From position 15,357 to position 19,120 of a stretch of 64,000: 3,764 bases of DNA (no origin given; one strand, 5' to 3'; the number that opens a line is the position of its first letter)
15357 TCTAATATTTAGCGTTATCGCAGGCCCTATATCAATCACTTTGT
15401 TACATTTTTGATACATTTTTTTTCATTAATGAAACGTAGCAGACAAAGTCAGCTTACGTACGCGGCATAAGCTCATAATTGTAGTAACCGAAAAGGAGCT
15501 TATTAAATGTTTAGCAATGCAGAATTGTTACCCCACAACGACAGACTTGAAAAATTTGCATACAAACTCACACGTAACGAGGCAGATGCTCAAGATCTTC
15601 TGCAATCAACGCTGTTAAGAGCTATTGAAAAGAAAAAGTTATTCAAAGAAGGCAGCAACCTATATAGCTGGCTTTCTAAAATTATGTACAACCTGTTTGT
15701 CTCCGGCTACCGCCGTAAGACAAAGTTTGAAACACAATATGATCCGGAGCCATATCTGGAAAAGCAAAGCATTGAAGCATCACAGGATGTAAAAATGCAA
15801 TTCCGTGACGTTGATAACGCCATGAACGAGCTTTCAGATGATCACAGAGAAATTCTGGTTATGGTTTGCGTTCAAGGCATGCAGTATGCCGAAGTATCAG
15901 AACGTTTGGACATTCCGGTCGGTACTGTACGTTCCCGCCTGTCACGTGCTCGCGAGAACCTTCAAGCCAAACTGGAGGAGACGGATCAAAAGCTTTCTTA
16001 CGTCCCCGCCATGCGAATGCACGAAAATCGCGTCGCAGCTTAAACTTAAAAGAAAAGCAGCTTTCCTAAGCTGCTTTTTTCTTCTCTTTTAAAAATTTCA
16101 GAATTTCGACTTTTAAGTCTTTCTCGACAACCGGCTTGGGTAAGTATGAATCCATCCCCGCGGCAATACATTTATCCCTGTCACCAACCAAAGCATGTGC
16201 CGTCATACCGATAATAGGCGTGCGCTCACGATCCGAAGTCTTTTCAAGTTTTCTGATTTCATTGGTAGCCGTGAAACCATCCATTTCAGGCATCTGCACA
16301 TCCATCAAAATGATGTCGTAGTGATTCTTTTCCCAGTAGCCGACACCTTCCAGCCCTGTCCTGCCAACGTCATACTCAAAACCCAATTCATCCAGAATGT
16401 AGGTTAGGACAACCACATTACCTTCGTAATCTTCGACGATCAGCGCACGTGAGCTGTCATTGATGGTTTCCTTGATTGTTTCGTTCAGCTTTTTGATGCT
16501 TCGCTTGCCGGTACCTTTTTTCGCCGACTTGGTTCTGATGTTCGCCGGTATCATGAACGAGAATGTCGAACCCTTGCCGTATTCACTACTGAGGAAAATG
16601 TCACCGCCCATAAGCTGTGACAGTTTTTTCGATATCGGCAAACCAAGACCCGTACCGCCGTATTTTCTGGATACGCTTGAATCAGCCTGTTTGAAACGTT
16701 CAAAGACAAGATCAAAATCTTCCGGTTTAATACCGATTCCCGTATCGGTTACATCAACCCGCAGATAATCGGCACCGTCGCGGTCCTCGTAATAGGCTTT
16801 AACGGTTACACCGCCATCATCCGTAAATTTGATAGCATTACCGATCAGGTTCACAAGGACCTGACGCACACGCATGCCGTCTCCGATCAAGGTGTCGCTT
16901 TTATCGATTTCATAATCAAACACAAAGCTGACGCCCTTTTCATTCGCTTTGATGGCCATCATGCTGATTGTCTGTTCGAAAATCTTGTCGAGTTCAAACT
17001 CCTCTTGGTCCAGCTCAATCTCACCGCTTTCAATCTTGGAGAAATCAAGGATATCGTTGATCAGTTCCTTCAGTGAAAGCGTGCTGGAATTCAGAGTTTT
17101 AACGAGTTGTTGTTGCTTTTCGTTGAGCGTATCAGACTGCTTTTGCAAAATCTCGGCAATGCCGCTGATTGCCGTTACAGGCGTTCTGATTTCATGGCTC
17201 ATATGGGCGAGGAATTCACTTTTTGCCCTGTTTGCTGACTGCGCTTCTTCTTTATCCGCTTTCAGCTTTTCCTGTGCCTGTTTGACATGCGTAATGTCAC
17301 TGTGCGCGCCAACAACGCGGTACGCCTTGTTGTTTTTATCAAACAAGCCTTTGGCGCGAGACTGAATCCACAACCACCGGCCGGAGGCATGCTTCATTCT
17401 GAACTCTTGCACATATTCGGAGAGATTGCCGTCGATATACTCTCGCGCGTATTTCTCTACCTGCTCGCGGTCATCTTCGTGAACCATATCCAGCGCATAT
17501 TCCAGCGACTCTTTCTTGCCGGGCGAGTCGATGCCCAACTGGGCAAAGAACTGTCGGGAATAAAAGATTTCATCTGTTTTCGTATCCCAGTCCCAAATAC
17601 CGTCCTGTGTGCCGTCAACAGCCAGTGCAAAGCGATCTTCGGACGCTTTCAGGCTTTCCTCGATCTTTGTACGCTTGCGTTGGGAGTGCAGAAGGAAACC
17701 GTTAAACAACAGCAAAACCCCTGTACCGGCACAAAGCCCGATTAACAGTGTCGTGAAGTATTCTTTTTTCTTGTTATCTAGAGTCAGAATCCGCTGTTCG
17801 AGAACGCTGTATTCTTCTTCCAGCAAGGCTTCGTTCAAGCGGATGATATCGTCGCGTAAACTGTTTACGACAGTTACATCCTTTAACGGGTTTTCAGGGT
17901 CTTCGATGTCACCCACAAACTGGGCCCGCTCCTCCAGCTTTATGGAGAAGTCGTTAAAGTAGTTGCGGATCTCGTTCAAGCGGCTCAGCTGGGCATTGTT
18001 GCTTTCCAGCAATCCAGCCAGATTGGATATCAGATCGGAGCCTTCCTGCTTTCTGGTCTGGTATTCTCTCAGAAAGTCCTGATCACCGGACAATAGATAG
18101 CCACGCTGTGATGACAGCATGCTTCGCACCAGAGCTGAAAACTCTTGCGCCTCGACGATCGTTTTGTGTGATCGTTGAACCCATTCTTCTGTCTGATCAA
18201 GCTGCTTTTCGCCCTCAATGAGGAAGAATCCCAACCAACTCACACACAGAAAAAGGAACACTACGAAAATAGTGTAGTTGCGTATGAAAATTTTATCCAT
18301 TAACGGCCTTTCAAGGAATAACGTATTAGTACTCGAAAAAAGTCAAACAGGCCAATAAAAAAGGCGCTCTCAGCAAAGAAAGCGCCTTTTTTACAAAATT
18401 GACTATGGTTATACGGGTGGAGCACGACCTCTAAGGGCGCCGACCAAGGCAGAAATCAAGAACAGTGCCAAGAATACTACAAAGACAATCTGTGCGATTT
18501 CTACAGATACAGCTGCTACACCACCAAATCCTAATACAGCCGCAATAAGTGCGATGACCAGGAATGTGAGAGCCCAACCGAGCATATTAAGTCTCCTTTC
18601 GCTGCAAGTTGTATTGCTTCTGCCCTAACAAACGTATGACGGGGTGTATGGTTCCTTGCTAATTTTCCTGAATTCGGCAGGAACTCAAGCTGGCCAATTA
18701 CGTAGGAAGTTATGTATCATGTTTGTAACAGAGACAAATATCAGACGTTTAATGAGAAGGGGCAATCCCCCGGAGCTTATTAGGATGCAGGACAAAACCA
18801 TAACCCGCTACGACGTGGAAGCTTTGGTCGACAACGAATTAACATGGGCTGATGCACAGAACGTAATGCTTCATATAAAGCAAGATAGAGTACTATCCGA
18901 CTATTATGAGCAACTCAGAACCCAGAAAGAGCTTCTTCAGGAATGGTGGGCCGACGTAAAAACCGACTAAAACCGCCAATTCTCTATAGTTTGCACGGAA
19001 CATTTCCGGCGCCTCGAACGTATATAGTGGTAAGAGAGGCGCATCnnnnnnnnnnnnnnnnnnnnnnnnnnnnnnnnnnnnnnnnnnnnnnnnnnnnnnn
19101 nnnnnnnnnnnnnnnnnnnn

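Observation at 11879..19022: Eight GGAAC-N16/17-CGT(T/A) ECF-type promoter motifs in 7.2 kb, each directly upstream of a small stress-type gene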

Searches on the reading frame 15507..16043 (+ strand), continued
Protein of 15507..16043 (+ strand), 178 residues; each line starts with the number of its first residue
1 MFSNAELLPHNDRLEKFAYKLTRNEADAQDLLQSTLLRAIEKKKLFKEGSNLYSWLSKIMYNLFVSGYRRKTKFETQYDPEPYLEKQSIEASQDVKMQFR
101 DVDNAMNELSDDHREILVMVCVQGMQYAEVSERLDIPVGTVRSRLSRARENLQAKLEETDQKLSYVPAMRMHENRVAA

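Call 48: find_related_loci(query=A5, collection=genome_contigs, flank=10000)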
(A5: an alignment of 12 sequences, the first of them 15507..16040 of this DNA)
Query A5 (178 aa) in genome_contigs; peptide patterns used: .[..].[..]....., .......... (x = any residue, [..] = any of these).
600 stretches matched a pattern (row limit reached: there are more); 549 encode a relative of the query (tblastn E <= 1e-3); the best 80 are kept; 80 distinct loci.
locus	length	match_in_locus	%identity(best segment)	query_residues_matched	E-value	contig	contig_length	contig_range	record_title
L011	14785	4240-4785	65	1-178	2e-79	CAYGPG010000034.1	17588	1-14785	MAG TPA_asm: uncultured Micavibrio sp. isolate ERP117304_co3_150 genome assembly, contig: NODE_4578_length_17588_cov_10.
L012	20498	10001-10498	65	1-166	8e-68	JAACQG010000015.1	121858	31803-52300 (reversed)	MAG: Alphaproteobacteria bacterium isolate CG_2015-04_47_12 CG_2015-04_curated_scaffold_218, whole genome shotgun sequen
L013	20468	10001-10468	66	1-156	2e-66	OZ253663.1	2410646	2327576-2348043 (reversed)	MAG: uncultured Micavibrio sp. isolate 175a1b73-dce3-4392-8ba7-46acda59213e genome assembly, chromosome: 1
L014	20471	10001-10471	64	1-157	1e-65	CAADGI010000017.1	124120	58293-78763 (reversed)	uncultured Alphaproteobacteria bacterium isolate PRO1.fa.gz genome assembly, contig: k127_297393, whole genome shotgun s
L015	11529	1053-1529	67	1-159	1e-65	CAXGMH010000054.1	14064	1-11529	MAG TPA_asm: uncultured Alphaproteobacteria bacterium isolate ERR594289_concoct_115 genome assembly, contig: ERZ6778252.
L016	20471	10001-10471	61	1-157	4e-62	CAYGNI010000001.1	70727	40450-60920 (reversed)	MAG TPA_asm: uncultured Micavibrio sp. isolate ERP117304_co1_165 genome assembly, contig: NODE_466_length_70727_cov_12.7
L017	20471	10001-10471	61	1-157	5e-61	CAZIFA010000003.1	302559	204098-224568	MAG TPA_asm: uncultured Micavibrio sp. isolate SRP302895_co1_47 genome assembly, contig: NODE_54_length_302559_cov_12.86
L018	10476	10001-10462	58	1-154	1e-59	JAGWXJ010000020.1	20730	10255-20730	MAG: Alphaproteobacteria bacterium isolate REEB464 contig-150_4650, whole genome shotgun sequence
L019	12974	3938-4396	59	1-153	2e-59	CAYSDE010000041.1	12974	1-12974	MAG TPA_asm: uncultured Pseudobdellovibrionaceae bacterium isolate SRP199154_co2_132 genome assembly, contig: NODE_3175_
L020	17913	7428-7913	59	1-162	6e-59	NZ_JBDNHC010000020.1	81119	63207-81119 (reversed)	MAG: Sneathiella sp. isolate concoct.243.ELB k141_196326, whole genome shotgun sequence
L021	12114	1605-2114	56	1-168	1e-58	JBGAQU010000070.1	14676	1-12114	MAG: Alphaproteobacteria bacterium isolate MAG_AAO_H10.82 AAOH10-82_opera_contig_11425, whole genome shotgun sequence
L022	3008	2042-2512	59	1-157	8e-59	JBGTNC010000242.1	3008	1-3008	MAG: Alphaproteobacteria bacterium isolate JTS-RE379 k141_9795263, whole genome shotgun sequence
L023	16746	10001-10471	55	1-157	7e-58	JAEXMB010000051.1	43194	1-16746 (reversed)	MAG: Proteobacteria bacterium isolate OH_HBlB_32 k127_26267, whole genome shotgun sequence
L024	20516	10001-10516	56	1-170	6e-57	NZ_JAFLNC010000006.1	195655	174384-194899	Sneathiella sedimenti strain CAU 1612 contig6, whole genome shotgun sequence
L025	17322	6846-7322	56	1-159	5e-57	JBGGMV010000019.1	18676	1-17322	MAG: Alphaproteobacteria bacterium isolate bin.025 k141_1381262, whole genome shotgun sequence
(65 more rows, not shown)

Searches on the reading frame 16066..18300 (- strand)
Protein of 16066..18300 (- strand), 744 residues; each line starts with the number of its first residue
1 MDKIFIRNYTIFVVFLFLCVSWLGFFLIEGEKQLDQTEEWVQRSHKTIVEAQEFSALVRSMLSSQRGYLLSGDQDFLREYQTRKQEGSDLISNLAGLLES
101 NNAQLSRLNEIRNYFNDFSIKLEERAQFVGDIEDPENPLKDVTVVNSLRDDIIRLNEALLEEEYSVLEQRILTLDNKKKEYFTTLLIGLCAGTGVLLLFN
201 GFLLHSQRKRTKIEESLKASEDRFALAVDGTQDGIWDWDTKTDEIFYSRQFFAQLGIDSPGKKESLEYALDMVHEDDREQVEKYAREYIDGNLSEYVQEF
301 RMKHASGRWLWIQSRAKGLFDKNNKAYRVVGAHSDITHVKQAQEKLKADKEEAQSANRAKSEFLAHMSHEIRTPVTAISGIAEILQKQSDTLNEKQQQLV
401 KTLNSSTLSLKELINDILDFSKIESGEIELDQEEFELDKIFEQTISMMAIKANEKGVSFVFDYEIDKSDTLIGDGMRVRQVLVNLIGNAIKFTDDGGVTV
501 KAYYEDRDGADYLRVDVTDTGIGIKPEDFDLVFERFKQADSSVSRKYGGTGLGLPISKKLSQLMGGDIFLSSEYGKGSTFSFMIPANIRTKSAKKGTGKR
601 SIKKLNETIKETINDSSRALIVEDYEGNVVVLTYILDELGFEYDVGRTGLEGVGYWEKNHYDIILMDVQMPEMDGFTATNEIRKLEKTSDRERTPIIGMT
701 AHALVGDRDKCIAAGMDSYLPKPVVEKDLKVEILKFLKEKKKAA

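Call 7: search_protein_families(library=pfam, proteins=[window:16066-18300:-], max_evalue=0.01)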
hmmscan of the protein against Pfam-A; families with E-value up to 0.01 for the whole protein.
window:16066-18300:- (744 aa): 8 families
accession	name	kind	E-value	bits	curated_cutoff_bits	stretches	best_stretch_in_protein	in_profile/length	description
PF02518.31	HATPase_c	-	1.9e-29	102.8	26.4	1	473-586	1-109/111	Histidine kinase-, DNA gyrase B-, and HSP90-like ATPase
PF00512.31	HisKA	-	1.5e-22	79.9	26.9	1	359-426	1-66/66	His Kinase A (phospho-acceptor) domain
PF00072.30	Response_reg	-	4.3e-22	78.8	30.2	1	620-731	2-108/111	Response regulator receiver domain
PF05227.19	CHASE3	-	8.3e-16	58.6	28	1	38-169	2-134/138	CHASE3 domain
PF08447.18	PAS_3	-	1.2e-15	58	25.6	1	245-332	2-88/89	PAS fold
PF00989.32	PAS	-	0.0027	18.1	22.6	1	223-336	2-113/113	PAS fold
PF13589.12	HATPase_c_3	-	0.0068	16.9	25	1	478-557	3-80/137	Histidine kinase-, DNA gyrase B-, and HSP90-like ATPase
PF11118.13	DUF2627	-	0.0091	16.9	22.4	0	176-216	33-73/76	Protein of unknown function (DUF2627)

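Call 8: search_protein_families(library=ncbifam, proteins=[window:16066-18300:-], max_evalue=0.01)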
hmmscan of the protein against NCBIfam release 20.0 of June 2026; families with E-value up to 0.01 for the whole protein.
window:16066-18300:- (744 aa): 141 families (the best 25 are shown)
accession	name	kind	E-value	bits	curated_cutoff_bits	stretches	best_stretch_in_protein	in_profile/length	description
NF008318.0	PRK11107.1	equivalog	4e-108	362.7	890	2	346-600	279-532/920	two-component sensor histidine kinase BarA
TIGR02956.1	TMAO_torS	equivalog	2.1e-103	347.2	676.5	1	349-742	453-825/967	TMAO reductase system sensor histidine kinase/response regulator TorS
NF041947.1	LuxQ_Vibrio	equivalog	2.5e-92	310.2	1200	1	323-738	435-840/843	quorum-sensing autoinducer 2 sensor kinase/phosphatase LuxQ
NF008302.0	PRK11091.1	equivalog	2.3e-86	290.6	838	1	295-742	225-648/779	aerobic respiration two-component sensor histidine kinase ArcB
NF011874.0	PRK15347.1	equivalog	1.5e-85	288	852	2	338-588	376-616/921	two component system sensor kinase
NF008099.0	PRK10841.1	equivalog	2.2e-83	280.6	920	2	341-606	451-710/949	two-component system sensor histidine kinase RcsC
NF045901.1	HisKinLetSLeg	equivalog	4.9e-82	276.3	1650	2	345-584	278-516/906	two-component system sensor histidine kinase LetS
NF038297.2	hybrid_HK_HrmK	equivalog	1.5e-81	274.9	725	1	334-725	209-596/607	hybrid histidine kinase/response regulator HrmK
NF047874.1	MASE3_PAS_HK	subfamily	2.1e-61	208.6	560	1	203-609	246-647/655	MASE3 domain-containing sensor histidine kinase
NF046044.1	PnpS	equivalog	3.6e-61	207.3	400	1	345-585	155-390/390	two-component system histidine kinase PnpS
NF008543.0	PRK11466.1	equivalog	5.3e-57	193.3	982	1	350-742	434-803/914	TMAO reductase system sensor histidine kinase/response regulator TorS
NF007420.1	PRK09959.1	equivalog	1.6e-56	191.6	1995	1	325-733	678-1070/1197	acid-sensing system histidine kinase EvgS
NF041880.1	EPS_EpsF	equivalog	4e-54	183.9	900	2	218-585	140-492/492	response regulator EpsF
TIGR02966.1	phoR_proteo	equivalog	3.6e-51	174.1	334.2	1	350-584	104-333/333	phosphate regulon sensor histidine kinase PhoR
NF047465.1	hybrid_HK_LvrA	exception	7.2e-48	163.2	1200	1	350-742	192-589/819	hybrid histidine kinase/response regulator LvrA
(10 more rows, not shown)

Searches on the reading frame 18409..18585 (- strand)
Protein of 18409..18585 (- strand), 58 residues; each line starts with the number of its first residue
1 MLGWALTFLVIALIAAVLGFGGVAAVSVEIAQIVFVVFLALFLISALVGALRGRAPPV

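Call 7: search_protein_families(library=pfam, proteins=[window:18409-18585:-], max_evalue=0.01)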
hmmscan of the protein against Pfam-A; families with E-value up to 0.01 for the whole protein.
window:18409-18585:- (58 aa): 1 family
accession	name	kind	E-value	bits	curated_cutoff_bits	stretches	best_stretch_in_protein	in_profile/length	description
PF07043.18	DUF1328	-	1.6e-14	54.4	27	1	6-44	1-39/39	Protein of unknown function (DUF1328)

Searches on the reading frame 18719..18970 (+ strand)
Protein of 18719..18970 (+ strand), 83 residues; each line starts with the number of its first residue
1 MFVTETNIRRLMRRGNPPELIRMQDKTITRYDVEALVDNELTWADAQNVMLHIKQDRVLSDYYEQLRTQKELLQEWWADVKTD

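Call 7: search_protein_families(library=pfam, proteins=[window:18719-18970:+], max_evalue=0.01)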
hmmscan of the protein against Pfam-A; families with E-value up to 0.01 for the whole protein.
window:18719-18970:+ (83 aa): 0 families

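Call 8: search_protein_families(library=ncbifam, proteins=[window:18719-18970:+], max_evalue=0.01)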
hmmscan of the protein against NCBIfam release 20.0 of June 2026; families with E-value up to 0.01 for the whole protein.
window:18719-18970:+ (83 aa): 0 families

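Call 23: search_protein_families(library=pfam, alignment_id=A1, max_evalue=5)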
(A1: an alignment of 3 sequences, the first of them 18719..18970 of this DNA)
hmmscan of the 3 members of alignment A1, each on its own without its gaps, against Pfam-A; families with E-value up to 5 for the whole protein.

A. member 1, window:18719-18970:+ (83 aa): 1 family
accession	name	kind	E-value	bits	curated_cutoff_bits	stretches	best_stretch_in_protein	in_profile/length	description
PF13490.11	zf-HC2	-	0.1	13.1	22.2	1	34-54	9-29/35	Putative zinc-finger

B. families by the number of members that match (of 3 scanned): 3 families
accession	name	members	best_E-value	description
PF10553.14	MSV199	1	0.0044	MSV199 domain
PF04229.20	GrpB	1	0.015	GrpB protein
PF13490.11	zf-HC2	1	0.1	Putative zinc-finger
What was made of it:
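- On Class I anti-sigma domain protein (the 61-aa ORF): Pfam zf-HC2 gives E = 0.1 (call 23).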

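Call 24: search_solved_structures(query=A1, max_evalue=10, show_alignments=2)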
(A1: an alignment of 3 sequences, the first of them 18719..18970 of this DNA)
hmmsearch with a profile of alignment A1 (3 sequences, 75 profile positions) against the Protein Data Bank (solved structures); distinct sequences matched with E-value up to 10: 9.
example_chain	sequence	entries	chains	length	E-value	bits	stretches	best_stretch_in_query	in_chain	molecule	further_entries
6xi3_AAA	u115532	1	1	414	0.0059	19.8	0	20-38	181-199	Large adhesion protein (Lap) involved in biofilm formation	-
6r6g_AB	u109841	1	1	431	0.16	15.2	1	25-60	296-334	Signal recognition particle 54 kDa protein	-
4ue5_D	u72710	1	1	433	0.17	15.1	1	25-60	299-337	SIGNAL RECOGNITION PARTICLE 54 KDA PROTEIN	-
5l3q_A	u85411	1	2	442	0.17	15.1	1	25-60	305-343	Signal recognition particle 54 kDa protein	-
7nfx_x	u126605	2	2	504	0.22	14.8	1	25-60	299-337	Signal recognition particle 54 kDa protein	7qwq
2j37_W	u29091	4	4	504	0.22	14.7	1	25-60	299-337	SIGNAL RECOGNITION PARTICLE 54 KDA PROTEIN (SRP54) | Signal recognition particle 54 kDa protein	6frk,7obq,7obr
1hs7_A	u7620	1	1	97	0.29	14.4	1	23-73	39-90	SYNTAXIN VAM3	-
5l0w_A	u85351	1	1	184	0.41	13.9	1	46-72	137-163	Sec71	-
1x2q_A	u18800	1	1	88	2.9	11.1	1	17-43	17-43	Signal transducing adapter molecule 2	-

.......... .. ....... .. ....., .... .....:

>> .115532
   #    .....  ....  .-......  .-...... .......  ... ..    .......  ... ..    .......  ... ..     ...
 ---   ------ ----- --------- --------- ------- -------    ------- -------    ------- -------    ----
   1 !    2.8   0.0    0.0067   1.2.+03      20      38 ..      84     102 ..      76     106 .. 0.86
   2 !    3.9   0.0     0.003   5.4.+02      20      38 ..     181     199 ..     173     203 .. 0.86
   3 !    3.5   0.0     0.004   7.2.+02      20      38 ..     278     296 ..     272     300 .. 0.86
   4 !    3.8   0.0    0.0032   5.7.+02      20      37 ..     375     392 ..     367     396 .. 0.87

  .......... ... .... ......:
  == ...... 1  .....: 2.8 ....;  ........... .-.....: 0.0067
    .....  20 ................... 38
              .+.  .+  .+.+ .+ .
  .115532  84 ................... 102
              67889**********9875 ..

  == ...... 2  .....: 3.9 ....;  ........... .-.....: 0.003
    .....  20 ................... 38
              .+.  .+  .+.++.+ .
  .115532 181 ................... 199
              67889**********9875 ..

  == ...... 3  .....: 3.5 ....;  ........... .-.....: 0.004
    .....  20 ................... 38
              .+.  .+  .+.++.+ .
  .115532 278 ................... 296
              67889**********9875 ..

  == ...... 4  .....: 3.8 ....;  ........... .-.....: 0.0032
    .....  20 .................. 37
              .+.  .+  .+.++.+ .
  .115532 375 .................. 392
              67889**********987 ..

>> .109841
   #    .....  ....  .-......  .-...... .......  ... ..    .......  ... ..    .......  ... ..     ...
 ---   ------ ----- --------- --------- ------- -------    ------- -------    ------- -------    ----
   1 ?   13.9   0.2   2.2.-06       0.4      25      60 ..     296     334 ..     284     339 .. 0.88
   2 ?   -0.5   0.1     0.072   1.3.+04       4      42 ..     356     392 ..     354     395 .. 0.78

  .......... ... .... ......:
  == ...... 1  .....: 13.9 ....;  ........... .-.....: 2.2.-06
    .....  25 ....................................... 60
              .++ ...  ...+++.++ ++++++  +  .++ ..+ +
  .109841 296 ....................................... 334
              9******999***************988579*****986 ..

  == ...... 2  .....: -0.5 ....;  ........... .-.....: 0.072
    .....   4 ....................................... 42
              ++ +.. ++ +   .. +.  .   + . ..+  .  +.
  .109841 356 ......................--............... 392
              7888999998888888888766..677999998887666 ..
